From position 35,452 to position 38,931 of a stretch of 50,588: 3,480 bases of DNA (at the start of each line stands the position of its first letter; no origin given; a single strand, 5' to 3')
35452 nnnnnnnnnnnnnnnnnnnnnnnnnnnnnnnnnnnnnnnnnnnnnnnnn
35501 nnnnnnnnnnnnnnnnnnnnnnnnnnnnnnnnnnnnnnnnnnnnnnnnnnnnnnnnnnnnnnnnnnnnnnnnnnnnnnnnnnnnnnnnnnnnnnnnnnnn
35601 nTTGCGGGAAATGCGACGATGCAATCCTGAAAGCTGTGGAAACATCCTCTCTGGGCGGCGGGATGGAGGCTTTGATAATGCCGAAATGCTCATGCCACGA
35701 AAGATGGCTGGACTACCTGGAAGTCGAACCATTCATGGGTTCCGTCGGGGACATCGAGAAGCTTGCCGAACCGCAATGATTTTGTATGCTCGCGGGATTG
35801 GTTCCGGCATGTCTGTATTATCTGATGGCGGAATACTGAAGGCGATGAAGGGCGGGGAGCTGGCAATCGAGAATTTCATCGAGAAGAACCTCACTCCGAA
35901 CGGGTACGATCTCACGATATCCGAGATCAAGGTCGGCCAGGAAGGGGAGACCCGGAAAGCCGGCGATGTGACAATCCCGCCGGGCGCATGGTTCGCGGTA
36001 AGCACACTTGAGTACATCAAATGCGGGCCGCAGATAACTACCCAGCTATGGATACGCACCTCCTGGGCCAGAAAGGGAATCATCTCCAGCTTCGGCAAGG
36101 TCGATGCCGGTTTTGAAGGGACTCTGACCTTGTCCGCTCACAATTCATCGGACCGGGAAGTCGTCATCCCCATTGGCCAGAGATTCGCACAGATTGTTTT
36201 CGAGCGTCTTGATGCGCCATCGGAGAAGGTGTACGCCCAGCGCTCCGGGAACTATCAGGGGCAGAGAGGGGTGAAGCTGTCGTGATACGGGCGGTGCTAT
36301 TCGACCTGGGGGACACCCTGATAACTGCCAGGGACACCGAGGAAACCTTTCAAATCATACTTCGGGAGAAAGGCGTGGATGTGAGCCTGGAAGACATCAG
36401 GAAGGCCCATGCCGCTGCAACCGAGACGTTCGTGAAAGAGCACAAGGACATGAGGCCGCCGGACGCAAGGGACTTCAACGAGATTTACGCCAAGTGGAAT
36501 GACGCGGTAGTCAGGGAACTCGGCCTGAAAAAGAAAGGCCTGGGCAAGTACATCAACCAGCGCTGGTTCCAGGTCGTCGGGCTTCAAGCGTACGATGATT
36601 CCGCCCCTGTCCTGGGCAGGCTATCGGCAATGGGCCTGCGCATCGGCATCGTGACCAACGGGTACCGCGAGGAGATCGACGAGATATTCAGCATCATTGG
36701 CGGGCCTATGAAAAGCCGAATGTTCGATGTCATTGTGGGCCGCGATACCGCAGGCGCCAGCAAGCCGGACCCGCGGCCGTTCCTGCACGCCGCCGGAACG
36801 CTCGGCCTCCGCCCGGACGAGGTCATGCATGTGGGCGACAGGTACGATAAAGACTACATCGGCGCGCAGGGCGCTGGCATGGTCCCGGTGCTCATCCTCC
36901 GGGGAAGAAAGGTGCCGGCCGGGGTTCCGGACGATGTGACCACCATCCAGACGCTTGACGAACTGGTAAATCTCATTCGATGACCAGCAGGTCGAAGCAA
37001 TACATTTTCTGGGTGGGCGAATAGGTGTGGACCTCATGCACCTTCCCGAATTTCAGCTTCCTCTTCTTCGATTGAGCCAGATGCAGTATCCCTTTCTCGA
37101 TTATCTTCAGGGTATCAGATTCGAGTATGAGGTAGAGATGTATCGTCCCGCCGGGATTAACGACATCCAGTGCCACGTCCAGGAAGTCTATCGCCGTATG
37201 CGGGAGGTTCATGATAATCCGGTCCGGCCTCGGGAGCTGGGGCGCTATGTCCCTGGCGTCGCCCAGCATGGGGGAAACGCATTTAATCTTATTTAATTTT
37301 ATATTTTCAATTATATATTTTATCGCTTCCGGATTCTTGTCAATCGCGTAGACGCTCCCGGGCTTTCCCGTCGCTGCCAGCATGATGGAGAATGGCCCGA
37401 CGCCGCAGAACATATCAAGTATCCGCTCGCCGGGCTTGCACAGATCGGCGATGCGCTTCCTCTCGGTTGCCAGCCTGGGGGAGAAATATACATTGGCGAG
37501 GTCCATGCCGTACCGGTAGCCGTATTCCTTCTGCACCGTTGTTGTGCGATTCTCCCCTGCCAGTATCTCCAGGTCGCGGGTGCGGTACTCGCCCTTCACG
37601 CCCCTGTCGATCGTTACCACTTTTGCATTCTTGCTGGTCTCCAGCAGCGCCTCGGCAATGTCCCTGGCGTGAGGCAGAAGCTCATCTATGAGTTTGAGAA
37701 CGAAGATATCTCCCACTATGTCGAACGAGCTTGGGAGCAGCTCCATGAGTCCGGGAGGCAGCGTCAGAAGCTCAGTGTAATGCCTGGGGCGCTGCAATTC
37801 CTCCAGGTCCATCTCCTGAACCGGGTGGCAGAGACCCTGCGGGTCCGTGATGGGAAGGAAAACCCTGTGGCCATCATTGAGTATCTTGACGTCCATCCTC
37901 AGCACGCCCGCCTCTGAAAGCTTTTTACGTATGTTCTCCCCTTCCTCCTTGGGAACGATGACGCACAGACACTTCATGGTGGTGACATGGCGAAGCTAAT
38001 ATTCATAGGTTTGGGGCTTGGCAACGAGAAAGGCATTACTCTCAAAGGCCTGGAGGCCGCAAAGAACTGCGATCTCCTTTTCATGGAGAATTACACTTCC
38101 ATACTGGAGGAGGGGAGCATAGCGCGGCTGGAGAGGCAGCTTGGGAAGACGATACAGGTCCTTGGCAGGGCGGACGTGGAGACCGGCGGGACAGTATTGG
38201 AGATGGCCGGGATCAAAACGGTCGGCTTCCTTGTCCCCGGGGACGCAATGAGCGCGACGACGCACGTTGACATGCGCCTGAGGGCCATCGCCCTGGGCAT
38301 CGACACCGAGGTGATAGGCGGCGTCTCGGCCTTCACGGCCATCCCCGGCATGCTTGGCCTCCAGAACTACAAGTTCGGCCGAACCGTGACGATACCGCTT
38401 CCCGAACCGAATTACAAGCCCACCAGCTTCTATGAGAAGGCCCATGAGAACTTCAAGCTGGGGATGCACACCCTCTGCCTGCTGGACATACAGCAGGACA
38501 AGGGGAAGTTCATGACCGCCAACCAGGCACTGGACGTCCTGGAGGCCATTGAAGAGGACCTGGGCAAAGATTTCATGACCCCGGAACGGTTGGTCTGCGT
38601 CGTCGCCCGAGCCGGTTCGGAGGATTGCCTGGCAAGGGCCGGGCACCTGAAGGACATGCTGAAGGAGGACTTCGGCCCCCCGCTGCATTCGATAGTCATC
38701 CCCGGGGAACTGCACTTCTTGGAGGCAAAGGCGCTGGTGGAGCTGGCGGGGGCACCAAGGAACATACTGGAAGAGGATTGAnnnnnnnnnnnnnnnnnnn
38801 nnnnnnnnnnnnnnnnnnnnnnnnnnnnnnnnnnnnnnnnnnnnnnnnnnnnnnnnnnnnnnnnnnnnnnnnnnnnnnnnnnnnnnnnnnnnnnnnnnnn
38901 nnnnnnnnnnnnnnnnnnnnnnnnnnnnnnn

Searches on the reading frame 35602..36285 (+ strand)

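Call 67: search_protein_families(library=pfam, proteins=[window:35602-36285:+], max_evalue=0.01)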
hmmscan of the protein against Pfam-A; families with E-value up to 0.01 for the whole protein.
window:35602-36285:+ (227 aa): 3 families
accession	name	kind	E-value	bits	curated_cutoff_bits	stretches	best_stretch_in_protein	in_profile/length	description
PF22769.1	DCD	-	1.1e-18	68.3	27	1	72-203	1-153/153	dCTP deaminase-like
PF00692.24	dUTPase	-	7.3e-10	39.2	22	1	121-224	22-125/129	dUTPase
PF22569.1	DCD_C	-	0.00055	19.8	22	1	163-227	125-189/192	2'-deoxycytidine 5'-triphosphate deaminase (DCD), C-terminal domain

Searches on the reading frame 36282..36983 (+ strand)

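Call 67: search_protein_families(library=pfam, proteins=[window:36282-36983:+], max_evalue=0.01)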
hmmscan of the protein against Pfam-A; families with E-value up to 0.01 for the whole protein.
window:36282-36983:+ (233 aa): 4 families
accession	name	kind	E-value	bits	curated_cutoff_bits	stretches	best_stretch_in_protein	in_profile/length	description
PF00702.32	Hydrolase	-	2.2e-25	90.6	26.4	1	2-199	1-191/191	haloacid dehalogenase-like hydrolase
PF13419.12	HAD_2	-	1.1e-20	74.9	23.8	1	5-200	1-173/178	Haloacid dehalogenase-like hydrolase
PF13242.12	Hydrolase_like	-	4.7e-09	36.5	22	1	160-212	3-55/75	HAD-hyrolase-like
PF13344.12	Hydrolase_6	-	0.0097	16.4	27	0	101-130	13-42/101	Haloacid dehalogenase-like hydrolase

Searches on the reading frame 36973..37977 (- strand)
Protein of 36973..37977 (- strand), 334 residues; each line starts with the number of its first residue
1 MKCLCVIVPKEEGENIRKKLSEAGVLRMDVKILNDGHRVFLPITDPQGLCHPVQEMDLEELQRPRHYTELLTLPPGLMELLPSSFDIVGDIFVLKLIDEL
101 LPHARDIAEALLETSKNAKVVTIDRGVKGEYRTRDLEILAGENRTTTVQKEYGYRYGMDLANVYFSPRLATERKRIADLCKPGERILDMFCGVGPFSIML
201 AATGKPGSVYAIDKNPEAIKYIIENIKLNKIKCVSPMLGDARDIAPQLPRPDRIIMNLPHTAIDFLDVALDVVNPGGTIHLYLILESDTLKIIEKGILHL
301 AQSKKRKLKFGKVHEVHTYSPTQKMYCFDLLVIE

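Call 10: search_protein_families(library=pfam, proteins=[window:36973-37977:-])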
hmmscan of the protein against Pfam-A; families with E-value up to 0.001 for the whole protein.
window:36973-37977:- (334 aa): 11 families
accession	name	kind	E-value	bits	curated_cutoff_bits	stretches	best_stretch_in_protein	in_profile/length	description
PF02475.24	TRM5-TYW2_MTfase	-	1.6e-47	162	28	1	147-287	1-141/164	TRM5/TYW2 methyltransferase domain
PF25133.1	TYW2_N_2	-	6.8e-20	71.4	27.7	1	72-143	8-78/79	TYW2 N-terminal domain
PF18093.7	Trm5_N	-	1.2e-12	47.8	22.7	1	5-45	1-41/47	tRNA methyltransferase 5 N-terminal domain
PF13847.12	Methyltransf_31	-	5e-09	36.4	27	1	181-248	2-69/145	Methyltransferase domain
PF13649.12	Methyltransf_25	-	1.5e-07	32.5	27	1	186-277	1-97/97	Methyltransferase domain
PF05175.20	MTS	-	9.9e-07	29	23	1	183-260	32-108/170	Methyltransferase small domain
PF06325.19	PrmA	-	1.2e-06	28.6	22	1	178-294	157-271/296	Ribosomal protein L11 methyltransferase (PrmA)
PF09445.16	Methyltransf_15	-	3.2e-05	24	22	1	184-247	2-64/165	RNA cap guanine-N2 methyltransferase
PF13489.12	Methyltransf_23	-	4.8e-05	23.6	27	1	168-255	8-86/164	Methyltransferase domain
PF03602.21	Cons_hypoth95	-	0.00029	21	24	1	183-307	42-172/182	Conserved hypothetical protein 95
PF01189.24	Methyltr_RsmB-F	-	0.00046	20.3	27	0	181-267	7-96/199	16S rRNA methyltransferase RsmB/F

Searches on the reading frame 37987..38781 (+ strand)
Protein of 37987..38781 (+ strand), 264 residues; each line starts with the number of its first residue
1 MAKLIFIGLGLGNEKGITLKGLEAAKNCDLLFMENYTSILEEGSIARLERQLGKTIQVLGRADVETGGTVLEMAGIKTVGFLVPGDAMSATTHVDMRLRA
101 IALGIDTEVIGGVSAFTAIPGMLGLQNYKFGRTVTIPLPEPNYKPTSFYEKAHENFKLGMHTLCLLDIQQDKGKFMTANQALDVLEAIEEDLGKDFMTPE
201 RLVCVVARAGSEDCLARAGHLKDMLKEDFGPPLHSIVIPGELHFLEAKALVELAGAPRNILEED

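Call 67: search_protein_families(library=pfam, proteins=[window:37987-38781:+], max_evalue=0.01)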
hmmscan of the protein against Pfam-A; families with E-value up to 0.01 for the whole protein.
window:37987-38781:+ (264 aa): 1 family
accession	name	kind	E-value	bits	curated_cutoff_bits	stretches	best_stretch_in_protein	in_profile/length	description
PF00590.25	TP_methylase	-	1.7e-21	77.6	27.8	1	3-214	1-201/212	Tetrapyrrole (Corrin/Porphyrin) Methylases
